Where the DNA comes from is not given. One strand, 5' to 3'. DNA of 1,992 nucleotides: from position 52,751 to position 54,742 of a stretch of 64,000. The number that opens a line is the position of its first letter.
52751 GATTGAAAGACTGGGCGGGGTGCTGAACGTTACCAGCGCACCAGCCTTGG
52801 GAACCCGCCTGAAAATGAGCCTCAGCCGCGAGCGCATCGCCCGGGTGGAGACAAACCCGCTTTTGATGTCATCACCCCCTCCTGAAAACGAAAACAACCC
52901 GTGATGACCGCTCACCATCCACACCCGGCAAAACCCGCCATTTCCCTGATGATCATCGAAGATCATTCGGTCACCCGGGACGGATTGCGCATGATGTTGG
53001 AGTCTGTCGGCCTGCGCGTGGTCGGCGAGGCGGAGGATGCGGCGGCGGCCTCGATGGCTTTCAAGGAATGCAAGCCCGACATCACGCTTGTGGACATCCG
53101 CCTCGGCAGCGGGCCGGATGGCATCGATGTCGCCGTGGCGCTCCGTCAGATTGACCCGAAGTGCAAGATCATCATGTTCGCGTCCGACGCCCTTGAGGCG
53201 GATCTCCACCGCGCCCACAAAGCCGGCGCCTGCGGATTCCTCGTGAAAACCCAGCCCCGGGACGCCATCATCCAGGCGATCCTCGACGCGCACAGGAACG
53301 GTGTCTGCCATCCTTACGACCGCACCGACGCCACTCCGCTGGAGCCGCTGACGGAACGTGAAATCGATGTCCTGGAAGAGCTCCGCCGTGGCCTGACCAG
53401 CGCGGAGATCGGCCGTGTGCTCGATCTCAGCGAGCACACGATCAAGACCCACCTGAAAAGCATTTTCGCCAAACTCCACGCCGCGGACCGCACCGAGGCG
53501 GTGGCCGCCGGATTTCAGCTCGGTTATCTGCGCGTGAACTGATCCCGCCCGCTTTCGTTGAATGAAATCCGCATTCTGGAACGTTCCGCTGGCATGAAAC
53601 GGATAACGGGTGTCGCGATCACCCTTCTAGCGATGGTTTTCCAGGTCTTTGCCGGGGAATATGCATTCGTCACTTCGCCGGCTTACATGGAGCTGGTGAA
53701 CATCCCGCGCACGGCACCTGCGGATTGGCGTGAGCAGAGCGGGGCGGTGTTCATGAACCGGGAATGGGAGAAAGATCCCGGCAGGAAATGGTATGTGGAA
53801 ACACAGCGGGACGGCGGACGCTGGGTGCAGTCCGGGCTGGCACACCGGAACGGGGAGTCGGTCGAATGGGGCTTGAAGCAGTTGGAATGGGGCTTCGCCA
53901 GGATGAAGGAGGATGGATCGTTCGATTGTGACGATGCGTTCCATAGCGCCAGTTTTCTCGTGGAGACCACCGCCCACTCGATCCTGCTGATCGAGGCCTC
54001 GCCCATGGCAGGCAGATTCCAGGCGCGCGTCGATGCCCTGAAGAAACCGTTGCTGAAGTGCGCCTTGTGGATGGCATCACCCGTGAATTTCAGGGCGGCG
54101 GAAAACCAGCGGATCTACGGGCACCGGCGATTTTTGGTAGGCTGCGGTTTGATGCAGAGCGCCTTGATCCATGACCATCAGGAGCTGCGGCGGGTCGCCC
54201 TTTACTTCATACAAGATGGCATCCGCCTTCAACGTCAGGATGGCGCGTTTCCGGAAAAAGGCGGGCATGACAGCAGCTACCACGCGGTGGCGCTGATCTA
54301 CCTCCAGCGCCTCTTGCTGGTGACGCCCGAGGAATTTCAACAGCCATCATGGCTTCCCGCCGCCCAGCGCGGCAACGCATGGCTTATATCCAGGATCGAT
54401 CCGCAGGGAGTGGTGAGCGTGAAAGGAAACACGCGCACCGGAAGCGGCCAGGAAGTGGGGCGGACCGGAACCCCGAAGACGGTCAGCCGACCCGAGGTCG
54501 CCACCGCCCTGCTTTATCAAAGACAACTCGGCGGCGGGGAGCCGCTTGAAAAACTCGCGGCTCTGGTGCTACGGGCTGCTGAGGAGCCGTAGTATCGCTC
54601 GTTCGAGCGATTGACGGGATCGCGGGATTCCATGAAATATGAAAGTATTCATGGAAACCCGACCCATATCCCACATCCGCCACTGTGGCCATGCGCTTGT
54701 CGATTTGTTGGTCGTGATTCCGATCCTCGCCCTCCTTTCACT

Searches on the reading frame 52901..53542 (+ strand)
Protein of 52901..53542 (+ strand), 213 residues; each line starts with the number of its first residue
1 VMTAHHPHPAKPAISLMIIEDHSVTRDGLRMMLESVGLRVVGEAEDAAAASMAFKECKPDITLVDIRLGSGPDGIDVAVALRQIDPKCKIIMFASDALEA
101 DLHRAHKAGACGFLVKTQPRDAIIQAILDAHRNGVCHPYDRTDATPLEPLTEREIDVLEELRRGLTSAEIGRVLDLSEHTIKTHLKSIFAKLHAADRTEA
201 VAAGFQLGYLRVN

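Call 10: search_protein_families(library=pfam, proteins=[window:52901-53542:+])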
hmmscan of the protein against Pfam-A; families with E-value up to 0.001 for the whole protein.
window:52901-53542:+ (213 aa): 3 families
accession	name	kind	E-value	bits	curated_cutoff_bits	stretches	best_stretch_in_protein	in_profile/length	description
PF00072.30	Response_reg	-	2.4e-20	73.2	30.2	1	17-127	2-110/111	Response regulator receiver domain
PF00196.25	GerE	-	2.3e-16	59.6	23.5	1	149-201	2-54/57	Bacterial regulatory proteins, luxR family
PF04545.22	Sigma70_r4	-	3.6e-05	23.6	24.1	1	148-192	3-48/50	Sigma-70, region 4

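Call 22: find_homologous_proteins(query=window:52901-53542:+, max_evalue=1e-20)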
Query window:52901-53542:+ (213 aa): 154 proteins with E <= 1e-20 among 2236 candidates; the best 120 are listed.
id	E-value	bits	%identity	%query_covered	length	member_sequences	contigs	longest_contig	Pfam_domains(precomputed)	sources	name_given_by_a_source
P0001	3.8e-119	414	90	100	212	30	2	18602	PF00196.26,PF04545.23,PF00072.31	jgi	jgi:DNA-binding NarL/FixJ family response regulator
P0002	7.1e-116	403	87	100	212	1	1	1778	PF00196.26,PF04545.23,PF00072.31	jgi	-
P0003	2.8e-115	401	87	100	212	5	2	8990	PF00196.26,PF00072.31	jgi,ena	-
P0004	8.1e-113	393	86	100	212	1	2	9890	PF00196.26,PF04545.23,PF00072.31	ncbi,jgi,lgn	jgi:DNA-binding NarL/FixJ family response regulator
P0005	1.1e-112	392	86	100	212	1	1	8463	PF00196.26,PF04545.23,PF00072.31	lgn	-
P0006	2.0e-108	379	82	100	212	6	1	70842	PF00196.26,PF04545.23,PF00072.31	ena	-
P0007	3.9e-107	374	82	96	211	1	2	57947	PF00196.26,PF00072.31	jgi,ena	-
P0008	4.1e-107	374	79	100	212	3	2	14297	PF00196.26,PF04545.23,PF00072.31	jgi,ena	-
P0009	4.4e-107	374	86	92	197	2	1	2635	PF00196.26,PF00072.31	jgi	jgi:DNA-binding NarL/FixJ family response regulator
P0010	9.1e-107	373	81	100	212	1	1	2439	PF00196.26,PF04545.23,PF00072.31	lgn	-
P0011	1.1e-106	373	81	100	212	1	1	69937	PF00196.26,PF04545.23,PF00072.31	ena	-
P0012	5.3e-106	371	82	100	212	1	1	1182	PF00196.26,PF00072.31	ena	-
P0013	4.3e-104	364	80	100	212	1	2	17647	PF00196.26,PF00072.31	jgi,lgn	jgi:DNA-binding NarL/FixJ family response regulator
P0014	9.1e-104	363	85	92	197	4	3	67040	PF00196.26,PF00072.31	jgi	jgi:DNA-binding NarL/FixJ family response regulator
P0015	4.6e-103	361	81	97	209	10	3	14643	PF00196.26,PF00072.31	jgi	jgi:DNA-binding NarL/FixJ family response regulator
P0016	6.3e-101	354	82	92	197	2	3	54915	PF00196.26,PF04545.23,PF00072.31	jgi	jgi:two-component system NarL family response regulator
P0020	5.9e-97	341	74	99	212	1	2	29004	PF00196.26,PF04545.23,PF00072.31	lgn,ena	-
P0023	3.5e-94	332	75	93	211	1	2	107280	PF00196.26,PF00072.31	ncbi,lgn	-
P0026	1.9e-93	330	76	95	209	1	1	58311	PF00196.26,PF00072.31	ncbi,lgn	-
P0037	3.5e-40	156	42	94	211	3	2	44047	PF00196.26,PF00072.31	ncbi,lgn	-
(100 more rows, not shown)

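Call 23: find_encoding_contigs(protein=P0023, flank=10000, max_places=2)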
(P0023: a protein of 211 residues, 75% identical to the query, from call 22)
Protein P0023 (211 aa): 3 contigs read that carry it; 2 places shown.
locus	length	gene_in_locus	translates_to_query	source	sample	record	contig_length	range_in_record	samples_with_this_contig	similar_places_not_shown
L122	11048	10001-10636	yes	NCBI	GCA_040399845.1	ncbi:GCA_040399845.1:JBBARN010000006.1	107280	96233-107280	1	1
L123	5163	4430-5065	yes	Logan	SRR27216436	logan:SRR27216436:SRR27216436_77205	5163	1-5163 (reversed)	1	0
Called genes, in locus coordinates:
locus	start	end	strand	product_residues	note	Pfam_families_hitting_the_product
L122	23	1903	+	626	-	PF01120:Alpha_L_fucos, PF14871:GHL6 (weak)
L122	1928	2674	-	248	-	PF07963:N_methyl (weak)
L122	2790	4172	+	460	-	PF01408:GFO_IDH_MocA, PF22725:GFO_IDH_MocA_C3 (faint), PF19051:GFO_IDH_MocA_C2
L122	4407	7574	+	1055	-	PF17132:Glyco_hydro_106, PF22666:Glyco_hydro_2_N2 (faint)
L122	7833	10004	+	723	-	PF07730:HisKA_3, PF02518:HATPase_c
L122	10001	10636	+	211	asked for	PF00072:Response_reg, PF00196:GerE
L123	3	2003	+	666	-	?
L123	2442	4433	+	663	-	PF07730:HisKA_3, PF02518:HATPase_c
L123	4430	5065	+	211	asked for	PF00072:Response_reg, PF00196:GerE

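Call 24: find_encoding_contigs(protein=P0006, flank=10000, max_places=2)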
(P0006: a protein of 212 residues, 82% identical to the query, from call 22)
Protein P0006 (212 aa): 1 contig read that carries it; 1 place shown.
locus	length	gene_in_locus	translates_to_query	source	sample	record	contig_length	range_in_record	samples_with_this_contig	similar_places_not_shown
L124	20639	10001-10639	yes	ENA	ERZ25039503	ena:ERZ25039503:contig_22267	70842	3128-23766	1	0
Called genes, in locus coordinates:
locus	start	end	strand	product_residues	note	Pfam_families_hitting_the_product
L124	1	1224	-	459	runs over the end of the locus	PF00890:FAD_binding_2 (weak), PF01266:DAO (weak), PF01494:FAD_binding_3 (weak), PF12831:FAD_oxidored (weak), PF13450:NAD_binding_8, PF01593:Amino_oxidase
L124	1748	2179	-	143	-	-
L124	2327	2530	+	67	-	-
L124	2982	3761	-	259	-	-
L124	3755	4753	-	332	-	-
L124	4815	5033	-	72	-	-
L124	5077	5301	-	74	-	-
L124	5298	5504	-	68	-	-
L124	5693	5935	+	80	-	-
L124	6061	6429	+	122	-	PF10990:DUF2809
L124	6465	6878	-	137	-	PF01613:Flavin_Reduct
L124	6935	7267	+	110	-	PF03073:TspO_MBR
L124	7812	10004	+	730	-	PF07730:HisKA_3 (weak), PF13581:HATPase_c_2 (weak), PF02518:HATPase_c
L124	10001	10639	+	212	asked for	PF00072:Response_reg, PF04545:Sigma70_r4 (weak), PF00196:GerE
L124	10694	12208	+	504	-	PF01120:Alpha_L_fucos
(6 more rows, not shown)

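Call 25: find_encoding_contigs(protein=P0026, flank=10000, max_places=2)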
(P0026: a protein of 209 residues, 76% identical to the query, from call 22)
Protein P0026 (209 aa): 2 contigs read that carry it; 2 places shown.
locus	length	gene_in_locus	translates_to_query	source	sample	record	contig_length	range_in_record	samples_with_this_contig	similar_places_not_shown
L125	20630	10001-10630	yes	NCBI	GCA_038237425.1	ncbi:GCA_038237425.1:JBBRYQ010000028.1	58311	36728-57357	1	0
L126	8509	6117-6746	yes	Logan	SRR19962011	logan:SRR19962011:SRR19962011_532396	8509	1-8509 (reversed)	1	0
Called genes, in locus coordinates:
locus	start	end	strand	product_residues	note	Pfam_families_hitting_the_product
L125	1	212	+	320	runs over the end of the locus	PF01476:LysM (weak)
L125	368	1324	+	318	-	PF03255:ACCA, PF01039:Carboxyl_trans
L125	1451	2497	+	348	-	PF01408:GFO_IDH_MocA, PF22725:GFO_IDH_MocA_C3, PF02894:GFO_IDH_MocA_C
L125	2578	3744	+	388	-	PF01408:GFO_IDH_MocA, PF22725:GFO_IDH_MocA_C3, PF02894:GFO_IDH_MocA_C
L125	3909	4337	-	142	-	-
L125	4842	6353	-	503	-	PF14587:Glyco_hydr_30_2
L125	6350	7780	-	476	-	PF04616:Glyco_hydro_43, PF00754:F5_F8_type_C, PF22633:F5_F8_type_C_2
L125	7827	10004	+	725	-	PF07730:HisKA_3, PF13581:HATPase_c_2, PF02518:HATPase_c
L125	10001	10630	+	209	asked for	PF00072:Response_reg, PF00196:GerE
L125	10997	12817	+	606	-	-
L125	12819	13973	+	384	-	PF12951:PATR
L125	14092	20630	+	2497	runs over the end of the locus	?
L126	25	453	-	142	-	-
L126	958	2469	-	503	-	PF14587:Glyco_hydr_30_2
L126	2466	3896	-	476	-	PF04616:Glyco_hydro_43, PF00754:F5_F8_type_C, PF22633:F5_F8_type_C_2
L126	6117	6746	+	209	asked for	PF00072:Response_reg, PF00196:GerE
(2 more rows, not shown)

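Call 29: find_encoding_contigs(protein=P0011, flank=10000, max_places=1)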
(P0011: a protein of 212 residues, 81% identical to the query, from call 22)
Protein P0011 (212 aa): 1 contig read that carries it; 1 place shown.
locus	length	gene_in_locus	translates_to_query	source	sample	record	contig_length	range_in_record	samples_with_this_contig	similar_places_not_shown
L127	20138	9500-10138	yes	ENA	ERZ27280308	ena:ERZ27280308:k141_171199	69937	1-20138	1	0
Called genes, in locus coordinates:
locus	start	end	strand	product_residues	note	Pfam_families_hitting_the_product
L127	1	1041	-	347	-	?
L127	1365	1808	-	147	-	-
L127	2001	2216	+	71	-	PF01176:eIF-1a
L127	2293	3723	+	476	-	PF02638:GHL10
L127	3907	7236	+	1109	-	PF14498:Glyco_hyd_65N_2, PF22124:Glyco_hydro_95_cat, PF21307:Glyco_hydro_95_C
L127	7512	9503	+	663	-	PF07730:HisKA_3, PF13581:HATPase_c_2 (weak), PF02518:HATPase_c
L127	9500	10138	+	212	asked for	PF00072:Response_reg, PF04545:Sigma70_r4 (weak), PF00196:GerE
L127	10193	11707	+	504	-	PF01120:Alpha_L_fucos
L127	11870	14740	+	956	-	PF12951:PATR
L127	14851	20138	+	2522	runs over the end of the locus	PF07691:PA14, PF10528:GLEYA (faint), PF22352:K319L-like_PKD (faint), PF07691:PA14 (weak), PF17963:Big_9, PF12951:PATR (weak), PF00801:PKD (faint), PF12951:PATR (weak)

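Call 30: find_encoding_contigs(protein=P0007, flank=10000, max_places=1)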
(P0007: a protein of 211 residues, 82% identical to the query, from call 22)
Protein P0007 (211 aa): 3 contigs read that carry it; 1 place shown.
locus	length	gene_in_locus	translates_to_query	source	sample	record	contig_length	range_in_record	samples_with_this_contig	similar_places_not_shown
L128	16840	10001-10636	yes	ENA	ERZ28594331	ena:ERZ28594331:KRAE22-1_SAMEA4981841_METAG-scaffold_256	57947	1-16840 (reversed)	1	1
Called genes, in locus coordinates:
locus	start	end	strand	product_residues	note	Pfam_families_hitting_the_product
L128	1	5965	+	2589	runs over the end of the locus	PF01731:Arylesterase (faint), PF08450:SGL (faint), PF25021:TEN_NHL (faint), PF01436:NHL, PF15902:Sortilin-Vps10 (weak), PF18887:MBG_3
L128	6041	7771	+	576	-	-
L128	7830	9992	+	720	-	PF13581:HATPase_c_2 (faint), PF07730:HisKA_3, PF02518:HATPase_c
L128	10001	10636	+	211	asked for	PF00072:Response_reg, PF00196:GerE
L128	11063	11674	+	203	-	-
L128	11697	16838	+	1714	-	?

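Call 31: find_encoding_contigs(protein=P0014, flank=10000, max_places=1)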
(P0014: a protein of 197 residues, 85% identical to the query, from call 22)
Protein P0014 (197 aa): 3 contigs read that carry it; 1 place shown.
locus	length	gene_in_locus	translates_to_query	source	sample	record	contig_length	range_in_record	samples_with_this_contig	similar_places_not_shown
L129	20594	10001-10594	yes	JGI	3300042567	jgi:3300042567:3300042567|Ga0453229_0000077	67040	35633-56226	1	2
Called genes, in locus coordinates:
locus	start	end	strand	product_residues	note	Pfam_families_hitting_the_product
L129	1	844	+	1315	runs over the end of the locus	PF04563:RNA_pol_Rpb2_1, PF04561:RNA_pol_Rpb2_2, PF04565:RNA_pol_Rpb2_3, PF10385:RNA_pol_Rpb2_45, PF00562:RNA_pol_Rpb2_6, PF04560:RNA_pol_Rpb2_7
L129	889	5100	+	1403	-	PF04997:RNA_pol_Rpb1_1, PF00623:RNA_pol_Rpb1_2, PF04983:RNA_pol_Rpb1_3, PF05000:RNA_pol_Rpb1_4, PF04998:RNA_pol_Rpb1_5, PF01551:Peptidase_M23 (faint), PF01333:Apocytochr_F_C (faint), PF21668:RPOC_hybrid (faint)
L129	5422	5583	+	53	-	-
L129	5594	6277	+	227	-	PF13701:DDE_Tnp_1_4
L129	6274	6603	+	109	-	-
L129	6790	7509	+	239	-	PF17390:Bac_rhamnosid_C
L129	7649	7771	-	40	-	-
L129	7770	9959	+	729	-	PF07730:HisKA_3, PF02518:HATPase_c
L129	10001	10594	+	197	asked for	PF00072:Response_reg, PF00196:GerE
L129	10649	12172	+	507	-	PF01120:Alpha_L_fucos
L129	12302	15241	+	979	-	PF12951:PATR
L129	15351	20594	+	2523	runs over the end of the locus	PF07691:PA14, PF10528:GLEYA (faint), PF22352:K319L-like_PKD (faint), PF07691:PA14, PF17963:Big_9, PF12951:PATR (weak), PF00801:PKD (faint), PF12951:PATR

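Call 32: find_encoding_contigs(protein=P0016, flank=10000, max_places=1)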
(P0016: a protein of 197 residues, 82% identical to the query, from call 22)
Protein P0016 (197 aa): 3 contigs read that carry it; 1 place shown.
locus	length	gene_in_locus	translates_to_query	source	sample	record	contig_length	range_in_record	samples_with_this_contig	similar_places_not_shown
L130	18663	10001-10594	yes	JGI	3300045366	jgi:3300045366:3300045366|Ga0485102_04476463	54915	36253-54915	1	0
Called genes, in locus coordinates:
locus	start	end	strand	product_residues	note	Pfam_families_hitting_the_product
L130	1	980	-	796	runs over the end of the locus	PF09976:TPR_21 (faint), PF13174:TPR_6 (faint), PF13424:TPR_12 (faint), PF00515:TPR_1 (faint), PF07719:TPR_2 (faint), PF12895:ANAPC3 (faint), PF13176:TPR_7 (faint), PF13181:TPR_8 (faint), +6 more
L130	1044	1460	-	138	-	PF02472:ExbD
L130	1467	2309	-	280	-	PF01618:MotA_ExbB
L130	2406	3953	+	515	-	PF01541:GIY-YIG, PF27096:UvrC_M, PF02151:UVR (weak), PF08459:UvrC_RNaseH_dom, PF14520:HHH_5, PF00633:HHH (faint)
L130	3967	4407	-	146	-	PF12840:HTH_20, PF01022:HTH_5, PF12802:MarR_2 (weak)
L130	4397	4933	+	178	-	PF00581:Rhodanese, PF11127:YgaP-like_TM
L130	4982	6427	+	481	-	PF00753:Lactamase_B, PF00581:Rhodanese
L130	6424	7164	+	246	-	PF01925:TauE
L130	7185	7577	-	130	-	-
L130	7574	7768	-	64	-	-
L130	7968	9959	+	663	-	PF07730:HisKA_3 (weak), PF02518:HATPase_c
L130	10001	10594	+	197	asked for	PF00072:Response_reg, PF04545:Sigma70_r4 (weak), PF00196:GerE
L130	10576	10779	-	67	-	-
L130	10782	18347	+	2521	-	PF07691:PA14, PF10528:GLEYA (faint), PF07691:PA14 (weak), PF17963:Big_9, PF00801:PKD (faint), PF22352:K319L-like_PKD (faint), PF12951:PATR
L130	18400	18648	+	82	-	PF01925:TauE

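Call 33: find_encoding_contigs(protein=P0020, flank=10000, max_places=1)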
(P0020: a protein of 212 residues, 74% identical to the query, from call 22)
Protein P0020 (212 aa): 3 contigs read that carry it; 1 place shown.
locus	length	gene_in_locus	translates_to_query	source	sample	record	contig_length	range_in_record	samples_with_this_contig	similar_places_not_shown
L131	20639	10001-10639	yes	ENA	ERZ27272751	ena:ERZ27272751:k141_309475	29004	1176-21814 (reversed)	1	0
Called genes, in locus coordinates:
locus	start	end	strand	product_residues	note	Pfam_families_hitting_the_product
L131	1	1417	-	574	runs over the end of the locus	PF00069:Pkinase, PF03109:ABC1 (faint), PF07714:PK_Tyr_Ser-Thr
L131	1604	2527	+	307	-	PF02517:Rce1-like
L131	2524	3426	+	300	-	PF00586:AIRS, PF02769:AIRS_C (faint)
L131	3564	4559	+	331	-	PF10459:Peptidase_S46 (faint), PF00089:Trypsin, PF13365:Trypsin_2, PF00595:PDZ (weak), PF13180:PDZ_2, PF17820:PDZ_6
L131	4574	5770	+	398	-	PF13365:Trypsin_2 (weak), PF00595:PDZ, PF13180:PDZ_2, PF17820:PDZ_6 (weak)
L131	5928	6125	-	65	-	-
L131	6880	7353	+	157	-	-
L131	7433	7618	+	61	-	-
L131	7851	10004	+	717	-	PF13581:HATPase_c_2 (faint), PF07730:HisKA_3 (weak), PF02518:HATPase_c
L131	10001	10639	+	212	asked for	PF00072:Response_reg, PF04545:Sigma70_r4 (weak), PF00196:GerE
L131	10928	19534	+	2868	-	PF07691:PA14, PF10528:GLEYA (faint), PF07691:PA14, PF07940:Hepar_II_III_C (weak), PF17963:Big_9, PF12951:PATR, PF00801:PKD (faint)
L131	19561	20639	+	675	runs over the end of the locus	-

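Call 44: find_encoding_contigs(protein=P0037, flank=10000, max_places=1)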
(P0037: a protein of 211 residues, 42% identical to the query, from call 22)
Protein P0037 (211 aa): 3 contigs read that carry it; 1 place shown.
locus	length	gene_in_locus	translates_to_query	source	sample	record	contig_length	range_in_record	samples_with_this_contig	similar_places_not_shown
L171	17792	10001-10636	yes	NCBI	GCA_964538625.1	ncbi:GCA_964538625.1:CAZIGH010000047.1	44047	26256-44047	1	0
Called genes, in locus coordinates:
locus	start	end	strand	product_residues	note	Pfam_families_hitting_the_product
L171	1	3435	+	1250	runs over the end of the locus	PF18888:DUF5650, PF24251:DUF7453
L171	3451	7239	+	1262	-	PF18888:DUF5650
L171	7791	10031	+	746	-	PF07730:HisKA_3, PF13581:HATPase_c_2, PF02518:HATPase_c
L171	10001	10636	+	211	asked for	PF00072:Response_reg, PF00196:GerE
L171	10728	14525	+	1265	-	PF12951:PATR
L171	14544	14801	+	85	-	-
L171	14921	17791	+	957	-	?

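Call 45: search_solved_structures(query=window:52901-53542:+, max_evalue=1e-10)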
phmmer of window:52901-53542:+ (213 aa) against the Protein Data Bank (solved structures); distinct sequences matched with E-value up to 1e-10: 23.
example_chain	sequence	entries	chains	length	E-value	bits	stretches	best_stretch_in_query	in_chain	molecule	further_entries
4yn8_A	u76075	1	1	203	4.1e-23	85.3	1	13-206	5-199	Response regulator ChrA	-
7ve6_A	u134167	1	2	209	3.9e-21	78.8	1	14-208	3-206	Response regulator protein VraR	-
4gvp_A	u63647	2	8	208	4.9e-21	78.5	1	14-208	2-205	Response regulator protein vraR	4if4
5hev_A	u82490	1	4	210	4.6e-20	75.3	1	14-209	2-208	Response regulator protein VraR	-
1a04_A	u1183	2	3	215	5.1e-18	68.7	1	12-201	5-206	NITRATE/NITRITE RESPONSE REGULATOR PROTEIN NARL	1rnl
4ldz_A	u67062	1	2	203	5.2e-18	68.6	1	13-209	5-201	Transcriptional regulatory protein DesR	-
3eul_A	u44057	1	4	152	1e-17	67.7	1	5-132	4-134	POSSIBLE NITRATE/NITRITE RESPONSE TRANSCRIPTIONAL REGULATORY PROTEIN NARL (DNA-binding res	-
3cz5_A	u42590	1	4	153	4.9e-16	62.2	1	15-127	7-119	Two-component response regulator, LuxR family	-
9xzo_A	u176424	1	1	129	1.5e-15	60.6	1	15-123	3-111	De novo protein M1X0B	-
4hye_A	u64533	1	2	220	2.7e-14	56.5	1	14-209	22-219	Response regulator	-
4zmr_A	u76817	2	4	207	3e-14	56.4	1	14-209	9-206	Response regulator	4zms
3c3w_A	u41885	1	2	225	4e-14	56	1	15-204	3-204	TWO COMPONENT TRANSCRIPTIONAL REGULATORY PROTEIN DEVR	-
6er7_A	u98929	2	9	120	1.8e-13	53.9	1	16-126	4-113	120aa long hypothetical chemotaxis protein (CheY)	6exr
9rhz_C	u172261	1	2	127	7.6e-13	51.8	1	4-126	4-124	Chemotaxis protein CheY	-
4iga_A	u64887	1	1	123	1.7e-12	50.7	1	16-127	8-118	Chemotaxis protein CheY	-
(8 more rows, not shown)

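Call 51: search_protein_families(library=ncbifam, proteins=[window:52901-53542:+], max_evalue=0.01)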
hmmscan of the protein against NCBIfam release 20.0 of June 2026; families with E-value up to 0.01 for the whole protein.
window:52901-53542:+ (213 aa): 79 families (the best 25 are shown)
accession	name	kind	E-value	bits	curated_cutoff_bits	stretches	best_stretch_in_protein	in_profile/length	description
NF047785.1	respo_reg_MadR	equivalog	6.5e-32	110.6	300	1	14-208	1-207/209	MadR family response regulator transcription factor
NF007935.0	PRK10651.1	equivalog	6.3e-26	90.9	250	1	14-201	7-207/216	two-component system response regulator NarL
NF007708.0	PRK10403.1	equivalog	1e-25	90.5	343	1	12-200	5-204/215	nitrate/nitrite response regulator protein NarP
NF052445.1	RespRegMctR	equivalog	2.1e-24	86.1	300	1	14-196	2-191/205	two-component system response regulator MctR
NF011896.0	PRK15369.1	equivalog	1.5e-21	77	242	1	14-208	4-208/211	two component system response regulator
NF007018.1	PRK09483.1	equivalog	5.6e-19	68.6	280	1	14-198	2-197/217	UvrY/SirA/GacA family response regulator transcription factor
NF007419.0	PRK09958.1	equivalog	3.5e-18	65.9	251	1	17-194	4-188/204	acid-sensing system DNA-binding response regulator EvgA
NF041367.1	CheY_Halo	equivalog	4.5e-16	59.3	200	1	17-129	2-112/114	chemotaxis protein CheY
NF007403.0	PRK09935.1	equivalog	1.9e-15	57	271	1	11-195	2-195/210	fimbria biosynthesis transcriptional regulator FimZ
NF006900.1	PRK09390.1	equivalog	9.2e-15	54.7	255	1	15-201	6-194/203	response regulator FixJ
TIGR03020.2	EpsA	equivalog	3e-14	53.3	170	1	131-202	174-243/247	XrtB/PEP-CTERM-associated transcriptional regulator EpsA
NF041830.1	RR_TF_ErdR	exception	6.7e-14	52.1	390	1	15-202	3-203/213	response regulator transcription factor ErdR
NF007685.0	PRK10360.1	equivalog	1.4e-13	51.1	258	1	14-199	2-187/196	response regulator transcription factor UhpA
NF007505.1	PRK10100.1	equivalog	2.7e-12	46.8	250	1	148-202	143-197/204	biofilm master transcriptional regulator CsgD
NF006623.1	PRK09191.1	subfamily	3.1e-12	46.8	240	1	13-85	137-209/258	PhyR family response regulator anti-anti-sigma factor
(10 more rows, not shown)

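Call 76: search_protein_families(library=pfam, proteins=[L125:10997-12817:+], max_evalue=0.001)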
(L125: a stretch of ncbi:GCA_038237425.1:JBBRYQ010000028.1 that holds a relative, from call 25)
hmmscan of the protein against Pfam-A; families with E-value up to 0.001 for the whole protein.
L125:10997-12817:+ (606 aa): 1 family
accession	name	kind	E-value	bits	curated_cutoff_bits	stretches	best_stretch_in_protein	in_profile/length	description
PF12951.13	PATR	-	3e-05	24.4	27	1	362-382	10-30/30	Passenger-associated-transport-repeat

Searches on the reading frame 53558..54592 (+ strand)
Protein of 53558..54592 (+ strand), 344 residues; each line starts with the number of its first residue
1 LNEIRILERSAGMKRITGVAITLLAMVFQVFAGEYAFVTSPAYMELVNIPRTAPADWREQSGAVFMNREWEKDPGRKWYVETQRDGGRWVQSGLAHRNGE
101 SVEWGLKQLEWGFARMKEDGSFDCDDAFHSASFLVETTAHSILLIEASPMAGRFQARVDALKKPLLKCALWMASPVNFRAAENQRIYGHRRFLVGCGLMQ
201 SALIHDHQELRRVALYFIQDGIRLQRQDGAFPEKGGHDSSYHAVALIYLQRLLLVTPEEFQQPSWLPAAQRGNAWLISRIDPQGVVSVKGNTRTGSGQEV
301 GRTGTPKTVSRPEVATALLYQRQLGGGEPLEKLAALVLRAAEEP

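Call 10: search_protein_families(library=pfam, proteins=[window:53558-54592:+])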
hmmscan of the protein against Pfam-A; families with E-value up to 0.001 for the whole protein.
window:53558-54592:+ (344 aa): 0 families

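Call 51: search_protein_families(library=ncbifam, proteins=[window:53558-54592:+], max_evalue=0.01)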
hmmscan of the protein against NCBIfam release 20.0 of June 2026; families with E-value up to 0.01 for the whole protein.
window:53558-54592:+ (344 aa): 0 families
